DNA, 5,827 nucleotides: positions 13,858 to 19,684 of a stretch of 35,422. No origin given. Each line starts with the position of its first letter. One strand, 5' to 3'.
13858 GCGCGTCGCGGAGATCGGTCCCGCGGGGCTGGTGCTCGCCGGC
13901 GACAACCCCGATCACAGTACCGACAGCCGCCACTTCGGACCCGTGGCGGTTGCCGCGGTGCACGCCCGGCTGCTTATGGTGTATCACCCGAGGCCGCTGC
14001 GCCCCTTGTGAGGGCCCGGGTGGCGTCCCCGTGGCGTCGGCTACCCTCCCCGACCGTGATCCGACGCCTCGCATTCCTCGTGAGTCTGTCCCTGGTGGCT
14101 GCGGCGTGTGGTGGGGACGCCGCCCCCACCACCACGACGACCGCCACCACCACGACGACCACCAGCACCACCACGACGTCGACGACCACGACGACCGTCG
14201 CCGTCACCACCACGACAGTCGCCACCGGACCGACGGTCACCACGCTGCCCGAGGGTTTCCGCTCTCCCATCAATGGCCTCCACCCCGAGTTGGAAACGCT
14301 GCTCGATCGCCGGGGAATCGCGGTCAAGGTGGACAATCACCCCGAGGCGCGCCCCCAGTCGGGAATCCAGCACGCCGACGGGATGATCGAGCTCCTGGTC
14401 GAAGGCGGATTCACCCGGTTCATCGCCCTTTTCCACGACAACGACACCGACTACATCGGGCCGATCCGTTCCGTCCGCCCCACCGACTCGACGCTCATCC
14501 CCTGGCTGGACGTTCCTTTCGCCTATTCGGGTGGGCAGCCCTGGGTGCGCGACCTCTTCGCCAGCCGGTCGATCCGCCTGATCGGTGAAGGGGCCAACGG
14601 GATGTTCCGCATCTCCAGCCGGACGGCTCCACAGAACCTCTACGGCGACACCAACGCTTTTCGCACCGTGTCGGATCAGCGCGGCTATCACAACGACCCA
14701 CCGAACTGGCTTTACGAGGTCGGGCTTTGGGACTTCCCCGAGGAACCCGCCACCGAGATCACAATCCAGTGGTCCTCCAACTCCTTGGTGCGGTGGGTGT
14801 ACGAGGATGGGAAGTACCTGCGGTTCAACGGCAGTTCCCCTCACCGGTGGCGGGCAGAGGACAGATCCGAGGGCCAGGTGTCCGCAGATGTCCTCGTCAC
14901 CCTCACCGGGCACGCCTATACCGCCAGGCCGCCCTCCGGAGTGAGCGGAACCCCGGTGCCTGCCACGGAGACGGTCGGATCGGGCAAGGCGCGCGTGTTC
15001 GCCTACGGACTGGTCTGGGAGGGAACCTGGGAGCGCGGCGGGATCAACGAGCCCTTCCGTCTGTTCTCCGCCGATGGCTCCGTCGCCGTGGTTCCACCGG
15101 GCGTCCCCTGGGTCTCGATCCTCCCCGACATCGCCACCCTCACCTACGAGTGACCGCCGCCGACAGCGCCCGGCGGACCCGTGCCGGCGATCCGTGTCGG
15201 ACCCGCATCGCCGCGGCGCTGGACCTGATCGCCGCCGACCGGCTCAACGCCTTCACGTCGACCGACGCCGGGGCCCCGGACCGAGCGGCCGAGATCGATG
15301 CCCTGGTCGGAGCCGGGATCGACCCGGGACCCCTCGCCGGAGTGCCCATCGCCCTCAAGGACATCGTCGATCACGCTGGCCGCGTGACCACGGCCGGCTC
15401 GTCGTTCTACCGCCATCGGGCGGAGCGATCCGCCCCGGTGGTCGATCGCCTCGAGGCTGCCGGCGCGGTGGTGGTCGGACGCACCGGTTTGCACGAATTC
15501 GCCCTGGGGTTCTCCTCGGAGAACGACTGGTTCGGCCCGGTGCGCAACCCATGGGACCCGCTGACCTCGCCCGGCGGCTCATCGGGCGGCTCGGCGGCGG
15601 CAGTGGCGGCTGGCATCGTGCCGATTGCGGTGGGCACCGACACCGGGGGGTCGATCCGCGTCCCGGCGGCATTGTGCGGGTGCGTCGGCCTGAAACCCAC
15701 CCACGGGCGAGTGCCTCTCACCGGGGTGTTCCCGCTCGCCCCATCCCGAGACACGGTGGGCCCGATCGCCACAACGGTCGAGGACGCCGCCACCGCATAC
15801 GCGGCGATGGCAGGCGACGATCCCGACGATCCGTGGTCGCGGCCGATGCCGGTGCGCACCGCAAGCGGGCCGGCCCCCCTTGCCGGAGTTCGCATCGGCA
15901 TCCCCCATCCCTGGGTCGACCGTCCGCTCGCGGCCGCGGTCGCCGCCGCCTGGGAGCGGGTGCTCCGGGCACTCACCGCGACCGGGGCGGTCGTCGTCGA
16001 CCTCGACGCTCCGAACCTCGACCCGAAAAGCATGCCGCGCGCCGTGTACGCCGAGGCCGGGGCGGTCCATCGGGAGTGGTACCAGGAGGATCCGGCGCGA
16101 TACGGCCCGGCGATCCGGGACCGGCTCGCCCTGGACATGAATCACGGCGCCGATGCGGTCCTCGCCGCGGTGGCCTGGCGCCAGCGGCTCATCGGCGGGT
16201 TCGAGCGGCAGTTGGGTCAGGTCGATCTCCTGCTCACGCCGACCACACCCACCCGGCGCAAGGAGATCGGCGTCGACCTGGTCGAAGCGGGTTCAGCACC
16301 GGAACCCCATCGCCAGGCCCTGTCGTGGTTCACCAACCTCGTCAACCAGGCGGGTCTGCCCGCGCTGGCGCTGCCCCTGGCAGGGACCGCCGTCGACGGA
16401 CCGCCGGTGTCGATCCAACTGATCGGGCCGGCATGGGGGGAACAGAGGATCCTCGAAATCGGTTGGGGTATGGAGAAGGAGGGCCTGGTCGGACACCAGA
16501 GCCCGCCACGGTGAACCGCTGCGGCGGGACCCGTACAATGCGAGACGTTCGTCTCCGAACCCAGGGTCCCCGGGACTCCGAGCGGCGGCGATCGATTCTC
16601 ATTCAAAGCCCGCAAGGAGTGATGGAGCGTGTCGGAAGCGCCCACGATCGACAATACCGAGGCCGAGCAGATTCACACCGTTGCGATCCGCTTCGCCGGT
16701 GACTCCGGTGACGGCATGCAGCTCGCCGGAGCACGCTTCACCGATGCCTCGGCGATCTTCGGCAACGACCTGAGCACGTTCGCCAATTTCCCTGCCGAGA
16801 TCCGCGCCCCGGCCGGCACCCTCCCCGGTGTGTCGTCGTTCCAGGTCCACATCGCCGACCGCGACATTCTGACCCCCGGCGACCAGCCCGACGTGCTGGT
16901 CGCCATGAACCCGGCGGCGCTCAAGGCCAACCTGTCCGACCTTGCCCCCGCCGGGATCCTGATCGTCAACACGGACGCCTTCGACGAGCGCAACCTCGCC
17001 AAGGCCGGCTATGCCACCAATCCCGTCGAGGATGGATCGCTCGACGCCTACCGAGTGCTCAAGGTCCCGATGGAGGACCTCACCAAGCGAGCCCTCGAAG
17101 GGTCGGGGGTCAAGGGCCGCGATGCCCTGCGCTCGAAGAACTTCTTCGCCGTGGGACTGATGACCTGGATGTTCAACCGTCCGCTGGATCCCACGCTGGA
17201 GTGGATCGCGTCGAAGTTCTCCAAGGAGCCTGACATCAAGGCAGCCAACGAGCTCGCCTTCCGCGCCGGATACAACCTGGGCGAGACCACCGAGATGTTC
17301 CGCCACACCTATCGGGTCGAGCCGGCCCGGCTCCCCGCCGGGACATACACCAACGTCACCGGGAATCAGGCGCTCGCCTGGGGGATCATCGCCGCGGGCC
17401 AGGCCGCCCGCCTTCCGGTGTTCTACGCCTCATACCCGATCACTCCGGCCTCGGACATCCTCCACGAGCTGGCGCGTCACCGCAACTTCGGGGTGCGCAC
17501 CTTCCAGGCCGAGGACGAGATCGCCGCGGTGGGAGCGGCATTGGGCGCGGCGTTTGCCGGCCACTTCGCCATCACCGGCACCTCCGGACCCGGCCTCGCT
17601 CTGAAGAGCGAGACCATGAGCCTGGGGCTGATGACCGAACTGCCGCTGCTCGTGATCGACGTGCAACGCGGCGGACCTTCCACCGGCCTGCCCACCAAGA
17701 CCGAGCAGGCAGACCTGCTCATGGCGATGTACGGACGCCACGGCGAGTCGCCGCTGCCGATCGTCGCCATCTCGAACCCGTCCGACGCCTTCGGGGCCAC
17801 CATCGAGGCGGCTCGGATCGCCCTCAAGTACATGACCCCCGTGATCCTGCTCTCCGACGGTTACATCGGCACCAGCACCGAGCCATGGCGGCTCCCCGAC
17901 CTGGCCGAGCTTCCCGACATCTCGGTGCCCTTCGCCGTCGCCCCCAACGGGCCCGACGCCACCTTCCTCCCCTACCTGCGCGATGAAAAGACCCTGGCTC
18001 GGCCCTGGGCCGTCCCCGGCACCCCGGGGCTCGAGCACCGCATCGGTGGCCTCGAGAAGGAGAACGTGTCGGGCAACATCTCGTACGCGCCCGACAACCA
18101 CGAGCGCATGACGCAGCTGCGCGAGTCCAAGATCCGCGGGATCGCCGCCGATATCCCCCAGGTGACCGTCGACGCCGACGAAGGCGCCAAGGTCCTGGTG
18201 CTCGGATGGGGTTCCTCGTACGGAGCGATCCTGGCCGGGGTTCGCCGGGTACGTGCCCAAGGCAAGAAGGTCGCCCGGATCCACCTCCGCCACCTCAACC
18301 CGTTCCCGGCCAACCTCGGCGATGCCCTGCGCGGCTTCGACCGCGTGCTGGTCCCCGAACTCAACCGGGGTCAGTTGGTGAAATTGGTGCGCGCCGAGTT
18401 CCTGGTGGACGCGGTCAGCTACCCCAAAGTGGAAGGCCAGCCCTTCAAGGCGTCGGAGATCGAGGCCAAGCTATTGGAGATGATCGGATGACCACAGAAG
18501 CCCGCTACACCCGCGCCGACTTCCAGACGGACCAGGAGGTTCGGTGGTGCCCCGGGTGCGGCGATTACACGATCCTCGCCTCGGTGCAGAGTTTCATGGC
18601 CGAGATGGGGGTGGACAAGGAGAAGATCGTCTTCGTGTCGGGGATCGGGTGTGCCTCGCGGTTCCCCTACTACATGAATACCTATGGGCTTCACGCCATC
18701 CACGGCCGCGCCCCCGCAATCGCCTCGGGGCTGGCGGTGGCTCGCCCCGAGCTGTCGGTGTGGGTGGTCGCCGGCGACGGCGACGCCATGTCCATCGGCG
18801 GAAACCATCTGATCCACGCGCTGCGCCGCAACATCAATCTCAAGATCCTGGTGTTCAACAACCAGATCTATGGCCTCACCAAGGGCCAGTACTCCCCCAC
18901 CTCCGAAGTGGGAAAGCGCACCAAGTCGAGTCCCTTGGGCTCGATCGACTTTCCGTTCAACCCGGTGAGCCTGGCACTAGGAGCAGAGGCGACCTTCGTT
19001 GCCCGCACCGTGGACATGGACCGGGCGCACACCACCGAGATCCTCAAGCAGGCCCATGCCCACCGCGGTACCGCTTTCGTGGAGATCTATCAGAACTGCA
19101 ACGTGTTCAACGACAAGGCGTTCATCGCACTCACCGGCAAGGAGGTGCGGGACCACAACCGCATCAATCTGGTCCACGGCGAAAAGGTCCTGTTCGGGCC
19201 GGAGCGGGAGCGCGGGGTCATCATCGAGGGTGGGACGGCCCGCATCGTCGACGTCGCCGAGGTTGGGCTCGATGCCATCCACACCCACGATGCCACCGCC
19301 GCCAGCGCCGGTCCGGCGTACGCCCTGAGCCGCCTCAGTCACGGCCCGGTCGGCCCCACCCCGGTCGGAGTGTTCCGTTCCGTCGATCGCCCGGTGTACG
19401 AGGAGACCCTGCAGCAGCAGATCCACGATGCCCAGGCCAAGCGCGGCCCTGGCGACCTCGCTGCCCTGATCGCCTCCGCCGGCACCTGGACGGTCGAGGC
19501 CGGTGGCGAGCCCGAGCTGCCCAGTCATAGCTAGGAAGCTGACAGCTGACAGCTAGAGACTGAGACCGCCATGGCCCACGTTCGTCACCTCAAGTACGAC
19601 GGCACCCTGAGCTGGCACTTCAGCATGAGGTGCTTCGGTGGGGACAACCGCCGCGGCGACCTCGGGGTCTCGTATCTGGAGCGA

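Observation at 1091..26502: Recurrent intergenic tandem heptamer arrays, each spacer with its own unit, positioned at stop codons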

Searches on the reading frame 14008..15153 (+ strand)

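Call 10: search_protein_families(library=pfam, proteins=[window:14008-15153:+])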
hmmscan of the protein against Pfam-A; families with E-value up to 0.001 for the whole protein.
window:14008-15153:+ (381 aa): 2 families
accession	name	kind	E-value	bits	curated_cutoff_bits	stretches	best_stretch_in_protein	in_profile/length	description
PF11258.13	DUF3048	-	1.5e-32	113.2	25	1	96-227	9-147/148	Protein of unknown function (DUF3048) N-terminal domain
PF17479.7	DUF3048_C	-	6.7e-12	46.2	25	1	251-369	1-114/114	Protein of unknown function (DUF3048) C-terminal domain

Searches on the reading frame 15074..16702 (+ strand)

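Call 11: search_protein_families(library=pfam, proteins=[window:15074-16702:+])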
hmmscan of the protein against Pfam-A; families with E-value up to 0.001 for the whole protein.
window:15074-16702:+ (542 aa): 0 families

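Call 63: search_protein_families(library=pfam, proteins=[window:15150-16511:+], max_evalue=0.01)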
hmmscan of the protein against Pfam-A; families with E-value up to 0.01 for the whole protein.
window:15150-16511:+ (454 aa): 1 family
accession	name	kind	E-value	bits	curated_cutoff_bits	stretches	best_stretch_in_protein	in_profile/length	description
PF01425.27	Amidase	-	6.4e-101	339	27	1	29-435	14-445/445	Amidase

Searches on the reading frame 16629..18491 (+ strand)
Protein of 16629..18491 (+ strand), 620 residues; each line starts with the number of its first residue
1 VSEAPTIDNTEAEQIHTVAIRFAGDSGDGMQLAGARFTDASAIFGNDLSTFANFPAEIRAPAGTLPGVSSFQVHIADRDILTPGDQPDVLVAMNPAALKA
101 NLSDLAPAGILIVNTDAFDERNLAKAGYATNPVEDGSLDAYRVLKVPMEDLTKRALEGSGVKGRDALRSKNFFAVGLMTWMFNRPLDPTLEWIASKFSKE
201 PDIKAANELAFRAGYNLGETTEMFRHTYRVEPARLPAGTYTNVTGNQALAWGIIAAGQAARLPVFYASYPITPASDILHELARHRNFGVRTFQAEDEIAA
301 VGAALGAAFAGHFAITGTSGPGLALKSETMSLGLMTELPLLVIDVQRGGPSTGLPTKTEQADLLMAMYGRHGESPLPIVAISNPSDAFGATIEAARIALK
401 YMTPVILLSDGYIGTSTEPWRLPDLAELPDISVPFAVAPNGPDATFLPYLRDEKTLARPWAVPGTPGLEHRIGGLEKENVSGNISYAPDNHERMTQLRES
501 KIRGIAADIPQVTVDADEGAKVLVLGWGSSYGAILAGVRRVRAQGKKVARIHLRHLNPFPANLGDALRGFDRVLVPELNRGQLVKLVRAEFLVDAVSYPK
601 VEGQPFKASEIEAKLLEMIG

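Call 11: search_protein_families(library=pfam, proteins=[window:16629-18491:+])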
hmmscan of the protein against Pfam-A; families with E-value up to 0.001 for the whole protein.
window:16629-18491:+ (620 aa): 3 families
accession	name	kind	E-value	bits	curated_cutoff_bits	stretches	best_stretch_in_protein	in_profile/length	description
PF01855.24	POR_N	-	3.1e-51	174.8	27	1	263-479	8-220/231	Pyruvate flavodoxin/ferredoxin oxidoreductase, thiamine diP-bdg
PF01558.24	POR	-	4.7e-25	89.2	27.4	1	27-216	2-173/173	Pyruvate ferredoxin/flavodoxin oxidoreductase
PF17147.9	PFOR_II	-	1.7e-06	28.8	27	1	520-591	1-78/102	Pyruvate:ferredoxin oxidoreductase core domain II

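Call 15: find_related_loci(query=window:16629-18488:+, collection=genome_contigs, flank=10000)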
Query window:16629-18488:+ (620 aa) in genome_contigs; peptide patterns used: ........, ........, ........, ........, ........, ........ (x = any residue, [..] = any of these).
599 stretches matched a pattern (row limit reached: there are more); 573 encode a relative of the query (tblastn E <= 1e-3); the best 80 are kept; 80 distinct loci.
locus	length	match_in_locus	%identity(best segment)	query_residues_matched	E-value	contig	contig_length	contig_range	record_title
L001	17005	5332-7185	90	1-619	0e+0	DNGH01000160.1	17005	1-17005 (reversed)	MAG TPA_asm: Actinomycetota bacterium isolate UBA11373 contig_1471, whole genome shotgun sequence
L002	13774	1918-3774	90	1-620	0e+0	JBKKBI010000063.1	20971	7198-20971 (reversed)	MAG: Acidimicrobiia bacterium isolate swi_bin.353 S1Ck127_5276703_flag_0_multi_54.0000_len_20971, whole genome shotgun s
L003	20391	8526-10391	87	1-620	0e+0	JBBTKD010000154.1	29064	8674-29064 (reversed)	MAG: Actinomycetota bacterium isolate H52-bin068_1 H52_bin068_1_000000000154, whole genome shotgun sequence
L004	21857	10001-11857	88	1-620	0e+0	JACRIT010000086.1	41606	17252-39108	MAG: Acidimicrobiia bacterium isolate NC_groundwater_1810_Pr3_B-0.1um_69_14 SR-2_scaffold_141_3616042, whole genome shot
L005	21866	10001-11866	88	1-620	0e+0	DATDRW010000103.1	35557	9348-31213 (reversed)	MAG TPA_asm: Acidimicrobiia bacterium isolate SMAG_U7987 k141_2630802, whole genome shotgun sequence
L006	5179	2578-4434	80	1-619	0e+0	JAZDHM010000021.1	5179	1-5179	MAG: Actinomycetota bacterium isolate MEGAHIT-group-0.332 k141_8542696, whole genome shotgun sequence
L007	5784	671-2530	79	1-619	0e+0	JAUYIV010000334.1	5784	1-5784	MAG: Actinomycetota bacterium isolate C24_metabat.bin.110 C24_k141_252025, whole genome shotgun sequence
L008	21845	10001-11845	78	1-619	0e+0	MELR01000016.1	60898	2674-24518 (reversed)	MAG: Actinobacteria bacterium RBG_16_68_21 RBG_16_scaffold_354, whole genome shotgun sequence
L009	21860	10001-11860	79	1-620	0e+0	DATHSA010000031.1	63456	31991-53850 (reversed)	MAG TPA_asm: Acidimicrobiia bacterium isolate SMAG_U16039 k141_287170, whole genome shotgun sequence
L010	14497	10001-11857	79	1-619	0e+0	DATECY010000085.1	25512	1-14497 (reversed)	MAG TPA_asm: Acidimicrobiia bacterium isolate SMAG_U8284 k141_3434238, whole genome shotgun sequence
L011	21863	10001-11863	76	1-619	0e+0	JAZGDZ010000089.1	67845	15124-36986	MAG: Acidimicrobiia bacterium isolate SCS3bin.8 SCS3bin.8_89, whole genome shotgun sequence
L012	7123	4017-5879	73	1-619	0e+0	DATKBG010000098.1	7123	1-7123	MAG TPA_asm: Acidimicrobiia bacterium isolate SMAG_U14414 k141_2431629, whole genome shotgun sequence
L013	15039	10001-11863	71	2-620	0e+0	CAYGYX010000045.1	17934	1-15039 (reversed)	MAG TPA_asm: uncultured Acidimicrobiia bacterium isolate ERP119294_co1_434 genome assembly, contig: NODE_3926_length_179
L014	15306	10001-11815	71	13-619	0e+0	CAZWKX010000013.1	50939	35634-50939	MAG TPA_asm: uncultured Acidimicrobiia bacterium isolate SRP214966_co4_433 genome assembly, contig: NODE_369_length_5093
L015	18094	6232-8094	74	1-619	0e+0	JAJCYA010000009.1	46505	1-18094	MAG: Acidimicrobiia bacterium isolate OFTM344 OFTM344_8, whole genome shotgun sequence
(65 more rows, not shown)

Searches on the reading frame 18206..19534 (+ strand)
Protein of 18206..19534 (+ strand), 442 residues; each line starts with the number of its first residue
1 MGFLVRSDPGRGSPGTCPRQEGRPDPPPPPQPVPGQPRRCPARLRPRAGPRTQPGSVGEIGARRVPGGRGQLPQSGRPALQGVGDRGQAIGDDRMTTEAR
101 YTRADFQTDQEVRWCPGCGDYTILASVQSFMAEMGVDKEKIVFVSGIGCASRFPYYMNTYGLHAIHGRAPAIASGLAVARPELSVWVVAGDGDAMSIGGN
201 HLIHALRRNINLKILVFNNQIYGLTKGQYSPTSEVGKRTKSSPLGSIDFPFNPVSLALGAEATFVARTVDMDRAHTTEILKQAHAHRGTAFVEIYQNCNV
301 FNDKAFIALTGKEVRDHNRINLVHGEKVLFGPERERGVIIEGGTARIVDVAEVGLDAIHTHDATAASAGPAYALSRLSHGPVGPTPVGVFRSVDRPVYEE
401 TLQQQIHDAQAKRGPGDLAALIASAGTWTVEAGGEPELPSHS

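Call 11: search_protein_families(library=pfam, proteins=[window:18206-19534:+])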
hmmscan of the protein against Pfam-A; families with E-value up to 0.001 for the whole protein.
window:18206-19534:+ (442 aa): 1 family
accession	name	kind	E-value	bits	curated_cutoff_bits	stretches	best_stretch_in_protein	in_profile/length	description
PF02775.26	TPP_enzyme_C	-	1.6e-31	109.6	21.9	1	147-294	2-151/151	Thiamine pyrophosphate enzyme, C-terminal TPP binding domain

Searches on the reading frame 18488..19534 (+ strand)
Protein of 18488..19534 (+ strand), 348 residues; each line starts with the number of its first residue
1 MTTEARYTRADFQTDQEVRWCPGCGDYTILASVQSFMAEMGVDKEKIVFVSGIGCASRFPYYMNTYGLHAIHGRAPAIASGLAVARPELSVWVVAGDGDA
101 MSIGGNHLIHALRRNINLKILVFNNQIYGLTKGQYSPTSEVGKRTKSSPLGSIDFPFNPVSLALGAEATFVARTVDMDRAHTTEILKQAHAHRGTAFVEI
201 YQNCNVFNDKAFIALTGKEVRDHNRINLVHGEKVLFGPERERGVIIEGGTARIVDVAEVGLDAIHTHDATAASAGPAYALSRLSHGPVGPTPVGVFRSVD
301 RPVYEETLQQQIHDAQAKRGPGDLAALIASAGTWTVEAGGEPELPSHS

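Call 43: find_encoding_contigs(protein=window:18488-19534:+, flank=10000, max_places=10)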
Protein window:18488-19534:+ (348 aa): no gene with exactly this product is on record in the collection.
